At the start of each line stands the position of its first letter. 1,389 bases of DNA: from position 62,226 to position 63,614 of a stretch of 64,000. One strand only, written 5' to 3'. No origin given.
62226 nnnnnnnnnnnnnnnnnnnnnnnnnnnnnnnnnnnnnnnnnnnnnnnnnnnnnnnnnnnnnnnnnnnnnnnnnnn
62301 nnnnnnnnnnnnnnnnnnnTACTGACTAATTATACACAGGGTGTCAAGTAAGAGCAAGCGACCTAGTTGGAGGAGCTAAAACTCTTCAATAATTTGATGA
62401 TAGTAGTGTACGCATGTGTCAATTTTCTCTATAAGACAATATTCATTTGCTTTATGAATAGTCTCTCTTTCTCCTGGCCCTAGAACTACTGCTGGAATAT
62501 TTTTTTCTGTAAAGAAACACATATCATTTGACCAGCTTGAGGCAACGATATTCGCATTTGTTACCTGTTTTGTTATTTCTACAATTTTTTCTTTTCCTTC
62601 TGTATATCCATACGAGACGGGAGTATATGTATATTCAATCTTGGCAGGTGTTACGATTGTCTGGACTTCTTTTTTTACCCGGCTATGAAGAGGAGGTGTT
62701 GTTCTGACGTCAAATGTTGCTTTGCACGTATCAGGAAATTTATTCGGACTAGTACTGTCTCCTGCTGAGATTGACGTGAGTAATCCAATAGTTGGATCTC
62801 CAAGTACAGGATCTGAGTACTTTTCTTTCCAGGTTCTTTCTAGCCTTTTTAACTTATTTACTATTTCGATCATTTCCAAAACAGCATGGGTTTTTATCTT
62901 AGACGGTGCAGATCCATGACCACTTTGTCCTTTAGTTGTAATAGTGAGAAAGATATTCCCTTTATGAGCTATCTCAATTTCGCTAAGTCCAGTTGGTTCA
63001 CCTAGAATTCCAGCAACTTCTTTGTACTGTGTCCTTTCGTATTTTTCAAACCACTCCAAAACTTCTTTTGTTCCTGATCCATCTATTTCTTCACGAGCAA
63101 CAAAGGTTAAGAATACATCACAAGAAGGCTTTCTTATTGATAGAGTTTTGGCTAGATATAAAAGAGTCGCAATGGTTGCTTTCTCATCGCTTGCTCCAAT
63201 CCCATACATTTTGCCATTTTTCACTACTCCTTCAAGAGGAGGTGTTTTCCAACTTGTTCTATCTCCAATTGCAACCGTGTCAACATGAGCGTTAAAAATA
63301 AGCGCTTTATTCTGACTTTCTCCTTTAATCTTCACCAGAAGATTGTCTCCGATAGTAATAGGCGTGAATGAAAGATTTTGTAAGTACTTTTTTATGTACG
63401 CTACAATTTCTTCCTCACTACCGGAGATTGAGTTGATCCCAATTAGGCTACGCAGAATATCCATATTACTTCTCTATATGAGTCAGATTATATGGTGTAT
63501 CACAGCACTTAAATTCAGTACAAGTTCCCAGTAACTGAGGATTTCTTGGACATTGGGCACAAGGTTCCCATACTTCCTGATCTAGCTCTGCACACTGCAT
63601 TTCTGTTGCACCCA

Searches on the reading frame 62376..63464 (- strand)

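Call 13: search_protein_families(library=pfam, proteins=[window:62376-63464:-], max_evalue=0.001)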
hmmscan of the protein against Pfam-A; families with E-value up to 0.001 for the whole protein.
window:62376-63464:- (362 aa): 4 families
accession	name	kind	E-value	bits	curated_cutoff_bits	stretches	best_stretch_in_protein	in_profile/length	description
PF01546.33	Peptidase_M20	-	1.9e-28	100.2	24.6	1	56-360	1-205/206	Peptidase family M20/M25/M40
PF07687.19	M20_dimer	-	5.8e-12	45.9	21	1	165-277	1-105/107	Peptidase dimerisation domain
PF04389.22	Peptidase_M28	-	2e-09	37.9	21.3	1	41-136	1-77/193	Peptidase family M28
PF05343.19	Peptidase_M42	-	6.6e-06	25.8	23.2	0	64-134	108-175/292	M42 glutamyl aminopeptidase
